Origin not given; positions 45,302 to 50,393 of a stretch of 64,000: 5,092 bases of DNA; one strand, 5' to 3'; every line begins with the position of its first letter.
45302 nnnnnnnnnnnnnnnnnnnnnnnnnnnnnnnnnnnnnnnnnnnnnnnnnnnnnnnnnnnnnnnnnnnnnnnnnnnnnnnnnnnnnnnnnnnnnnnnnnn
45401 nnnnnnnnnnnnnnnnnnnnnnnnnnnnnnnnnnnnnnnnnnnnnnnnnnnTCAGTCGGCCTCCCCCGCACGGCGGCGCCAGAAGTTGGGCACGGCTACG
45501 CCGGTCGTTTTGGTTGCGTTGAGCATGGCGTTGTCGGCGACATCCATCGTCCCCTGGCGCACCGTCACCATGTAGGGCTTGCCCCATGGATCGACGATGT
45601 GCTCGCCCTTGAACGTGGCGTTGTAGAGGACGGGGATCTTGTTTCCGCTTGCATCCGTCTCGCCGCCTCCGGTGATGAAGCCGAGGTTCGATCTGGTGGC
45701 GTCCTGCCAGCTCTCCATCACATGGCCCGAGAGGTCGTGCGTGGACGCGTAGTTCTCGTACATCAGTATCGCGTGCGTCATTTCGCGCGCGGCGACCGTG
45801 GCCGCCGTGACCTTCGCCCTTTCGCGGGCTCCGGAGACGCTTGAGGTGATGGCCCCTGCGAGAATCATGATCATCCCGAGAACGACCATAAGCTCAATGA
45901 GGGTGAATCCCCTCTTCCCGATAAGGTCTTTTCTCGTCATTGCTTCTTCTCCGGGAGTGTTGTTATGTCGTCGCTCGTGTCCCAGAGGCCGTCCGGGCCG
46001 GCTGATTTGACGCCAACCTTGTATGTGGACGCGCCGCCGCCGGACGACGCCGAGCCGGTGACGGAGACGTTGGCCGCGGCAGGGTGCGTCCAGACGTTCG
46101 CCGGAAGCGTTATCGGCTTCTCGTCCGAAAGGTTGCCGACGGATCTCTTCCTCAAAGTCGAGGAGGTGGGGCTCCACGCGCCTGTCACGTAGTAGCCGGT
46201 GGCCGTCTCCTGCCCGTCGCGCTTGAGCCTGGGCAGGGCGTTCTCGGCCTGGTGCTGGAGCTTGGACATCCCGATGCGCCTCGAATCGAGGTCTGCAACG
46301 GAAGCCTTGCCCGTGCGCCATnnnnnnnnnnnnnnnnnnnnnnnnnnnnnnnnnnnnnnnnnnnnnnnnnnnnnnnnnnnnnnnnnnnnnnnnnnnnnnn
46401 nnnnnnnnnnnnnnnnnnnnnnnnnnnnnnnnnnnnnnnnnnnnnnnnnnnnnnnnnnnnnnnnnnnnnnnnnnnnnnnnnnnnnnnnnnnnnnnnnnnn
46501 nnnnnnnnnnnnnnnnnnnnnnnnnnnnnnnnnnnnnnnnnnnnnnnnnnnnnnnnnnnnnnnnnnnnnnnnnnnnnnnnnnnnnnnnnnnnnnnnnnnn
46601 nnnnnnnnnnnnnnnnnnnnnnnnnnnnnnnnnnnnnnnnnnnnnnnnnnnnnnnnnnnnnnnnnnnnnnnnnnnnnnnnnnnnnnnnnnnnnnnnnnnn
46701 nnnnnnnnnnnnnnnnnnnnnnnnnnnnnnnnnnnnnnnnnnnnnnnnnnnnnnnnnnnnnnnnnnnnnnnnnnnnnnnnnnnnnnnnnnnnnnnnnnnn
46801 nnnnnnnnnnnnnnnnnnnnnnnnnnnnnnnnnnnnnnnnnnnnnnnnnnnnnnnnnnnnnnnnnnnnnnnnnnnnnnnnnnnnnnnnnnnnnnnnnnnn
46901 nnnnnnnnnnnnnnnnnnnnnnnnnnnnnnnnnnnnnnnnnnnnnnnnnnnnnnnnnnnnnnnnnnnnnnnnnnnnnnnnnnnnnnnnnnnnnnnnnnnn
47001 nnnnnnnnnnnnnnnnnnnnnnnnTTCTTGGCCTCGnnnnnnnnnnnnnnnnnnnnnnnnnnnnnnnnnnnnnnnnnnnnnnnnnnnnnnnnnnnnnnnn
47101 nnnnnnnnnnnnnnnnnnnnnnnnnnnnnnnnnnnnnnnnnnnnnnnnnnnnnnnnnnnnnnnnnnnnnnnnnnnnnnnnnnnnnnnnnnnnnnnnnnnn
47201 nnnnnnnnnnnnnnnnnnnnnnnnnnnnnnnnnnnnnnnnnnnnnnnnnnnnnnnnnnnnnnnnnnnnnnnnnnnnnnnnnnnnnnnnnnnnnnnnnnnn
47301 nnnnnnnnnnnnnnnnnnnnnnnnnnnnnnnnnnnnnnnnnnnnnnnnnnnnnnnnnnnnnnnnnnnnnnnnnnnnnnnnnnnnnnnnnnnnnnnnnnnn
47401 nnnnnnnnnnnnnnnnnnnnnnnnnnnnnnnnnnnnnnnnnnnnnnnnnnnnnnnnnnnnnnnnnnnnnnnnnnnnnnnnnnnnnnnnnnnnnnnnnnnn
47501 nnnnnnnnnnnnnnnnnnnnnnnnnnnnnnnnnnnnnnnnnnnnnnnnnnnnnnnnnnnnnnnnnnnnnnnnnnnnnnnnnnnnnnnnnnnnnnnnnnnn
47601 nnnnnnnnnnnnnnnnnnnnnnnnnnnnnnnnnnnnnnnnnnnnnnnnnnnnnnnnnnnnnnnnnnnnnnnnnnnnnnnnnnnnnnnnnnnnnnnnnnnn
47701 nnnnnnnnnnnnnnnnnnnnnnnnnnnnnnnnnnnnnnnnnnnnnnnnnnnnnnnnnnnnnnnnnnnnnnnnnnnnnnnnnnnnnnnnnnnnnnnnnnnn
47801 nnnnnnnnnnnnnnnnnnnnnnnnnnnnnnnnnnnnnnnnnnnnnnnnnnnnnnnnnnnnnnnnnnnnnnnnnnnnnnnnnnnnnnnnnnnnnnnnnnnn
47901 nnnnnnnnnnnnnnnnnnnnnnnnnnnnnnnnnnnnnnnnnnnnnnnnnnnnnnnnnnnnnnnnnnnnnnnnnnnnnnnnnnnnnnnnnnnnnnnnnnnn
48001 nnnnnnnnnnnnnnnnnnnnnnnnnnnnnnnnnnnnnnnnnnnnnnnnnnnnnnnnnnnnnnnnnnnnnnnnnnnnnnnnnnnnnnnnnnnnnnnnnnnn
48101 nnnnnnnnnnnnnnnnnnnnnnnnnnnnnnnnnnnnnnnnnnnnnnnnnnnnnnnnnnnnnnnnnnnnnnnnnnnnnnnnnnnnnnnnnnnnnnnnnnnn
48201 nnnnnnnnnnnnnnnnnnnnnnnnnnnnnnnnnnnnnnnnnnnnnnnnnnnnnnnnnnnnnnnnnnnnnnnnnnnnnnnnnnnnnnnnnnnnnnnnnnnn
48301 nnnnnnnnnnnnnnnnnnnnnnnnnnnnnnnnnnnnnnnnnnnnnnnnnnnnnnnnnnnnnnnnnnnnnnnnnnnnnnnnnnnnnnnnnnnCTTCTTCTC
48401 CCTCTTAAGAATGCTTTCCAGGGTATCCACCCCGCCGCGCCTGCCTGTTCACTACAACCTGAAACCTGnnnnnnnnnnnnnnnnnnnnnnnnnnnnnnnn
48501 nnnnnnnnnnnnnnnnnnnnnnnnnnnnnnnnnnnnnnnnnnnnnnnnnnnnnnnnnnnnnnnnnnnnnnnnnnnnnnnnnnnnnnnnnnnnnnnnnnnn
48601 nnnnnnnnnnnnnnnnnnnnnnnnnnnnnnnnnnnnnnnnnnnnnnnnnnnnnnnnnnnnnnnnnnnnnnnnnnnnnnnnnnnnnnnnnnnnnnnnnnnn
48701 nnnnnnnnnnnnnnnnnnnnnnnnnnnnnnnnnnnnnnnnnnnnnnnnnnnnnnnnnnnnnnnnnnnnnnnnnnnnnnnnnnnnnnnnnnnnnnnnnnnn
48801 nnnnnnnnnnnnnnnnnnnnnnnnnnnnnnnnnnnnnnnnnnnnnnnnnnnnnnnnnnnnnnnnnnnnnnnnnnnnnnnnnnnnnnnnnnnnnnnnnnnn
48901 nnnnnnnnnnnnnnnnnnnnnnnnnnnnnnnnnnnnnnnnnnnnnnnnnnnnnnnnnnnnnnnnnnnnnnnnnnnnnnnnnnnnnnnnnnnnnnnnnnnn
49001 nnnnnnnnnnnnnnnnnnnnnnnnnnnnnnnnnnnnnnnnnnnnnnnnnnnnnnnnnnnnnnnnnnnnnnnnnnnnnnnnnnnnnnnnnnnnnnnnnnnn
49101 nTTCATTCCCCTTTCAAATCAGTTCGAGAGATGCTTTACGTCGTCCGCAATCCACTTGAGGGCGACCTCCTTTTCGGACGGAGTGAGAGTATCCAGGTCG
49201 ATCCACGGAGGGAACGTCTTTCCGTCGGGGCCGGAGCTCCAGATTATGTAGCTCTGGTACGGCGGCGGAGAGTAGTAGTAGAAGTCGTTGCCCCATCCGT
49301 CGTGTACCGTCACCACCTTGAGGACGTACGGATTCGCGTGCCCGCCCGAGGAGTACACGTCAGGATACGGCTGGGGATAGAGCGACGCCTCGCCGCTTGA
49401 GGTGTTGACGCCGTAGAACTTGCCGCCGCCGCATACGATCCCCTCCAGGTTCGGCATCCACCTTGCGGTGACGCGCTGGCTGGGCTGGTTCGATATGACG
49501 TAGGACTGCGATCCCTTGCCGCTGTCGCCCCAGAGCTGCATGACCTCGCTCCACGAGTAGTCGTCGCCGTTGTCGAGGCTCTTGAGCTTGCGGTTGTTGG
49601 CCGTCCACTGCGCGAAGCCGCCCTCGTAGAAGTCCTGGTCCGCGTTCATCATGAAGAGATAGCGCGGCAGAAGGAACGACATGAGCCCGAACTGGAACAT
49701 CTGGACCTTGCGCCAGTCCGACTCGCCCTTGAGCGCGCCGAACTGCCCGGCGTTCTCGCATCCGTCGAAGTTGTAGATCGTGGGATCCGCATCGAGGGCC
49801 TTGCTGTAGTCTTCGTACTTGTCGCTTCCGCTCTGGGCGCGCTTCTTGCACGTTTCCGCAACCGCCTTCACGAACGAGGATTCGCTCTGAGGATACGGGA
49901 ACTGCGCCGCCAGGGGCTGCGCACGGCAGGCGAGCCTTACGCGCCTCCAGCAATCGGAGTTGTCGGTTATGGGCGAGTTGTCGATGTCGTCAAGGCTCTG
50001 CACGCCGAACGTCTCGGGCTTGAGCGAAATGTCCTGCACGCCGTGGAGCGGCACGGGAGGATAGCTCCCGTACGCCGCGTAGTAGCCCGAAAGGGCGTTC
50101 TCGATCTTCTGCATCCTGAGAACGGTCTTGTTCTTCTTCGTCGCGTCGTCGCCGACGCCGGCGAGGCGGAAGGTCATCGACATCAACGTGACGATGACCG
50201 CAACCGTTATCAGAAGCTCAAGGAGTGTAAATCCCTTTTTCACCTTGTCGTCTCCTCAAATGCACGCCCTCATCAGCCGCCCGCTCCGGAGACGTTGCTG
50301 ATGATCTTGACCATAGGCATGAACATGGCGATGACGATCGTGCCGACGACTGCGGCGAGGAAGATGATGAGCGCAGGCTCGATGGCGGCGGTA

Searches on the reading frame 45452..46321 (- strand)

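Call 75: search_protein_families(library=pfam, proteins=[window:45452-46321:-], max_evalue=0.001)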
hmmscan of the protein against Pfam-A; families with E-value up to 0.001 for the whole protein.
window:45452-46321:- (289 aa): 1 family
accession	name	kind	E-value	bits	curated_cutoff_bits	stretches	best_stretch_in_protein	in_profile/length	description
PF07963.17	N_methyl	-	2.8e-06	27.1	21.2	1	136-158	4-26/27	Prokaryotic N-terminal methylation motif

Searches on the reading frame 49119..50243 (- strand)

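Call 75: search_protein_families(library=pfam, proteins=[window:49119-50243:-], max_evalue=0.001)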
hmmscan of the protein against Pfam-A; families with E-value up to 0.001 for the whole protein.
window:49119-50243:- (374 aa): 2 families
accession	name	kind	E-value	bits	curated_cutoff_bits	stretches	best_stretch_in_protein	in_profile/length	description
PF08334.16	T2SSG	-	2.3e-07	31.3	21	1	302-342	56-95/108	Type II secretion system (T2SS), protein G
PF07963.17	N_methyl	-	0.00011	22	21.2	1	2-24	4-26/27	Prokaryotic N-terminal methylation motif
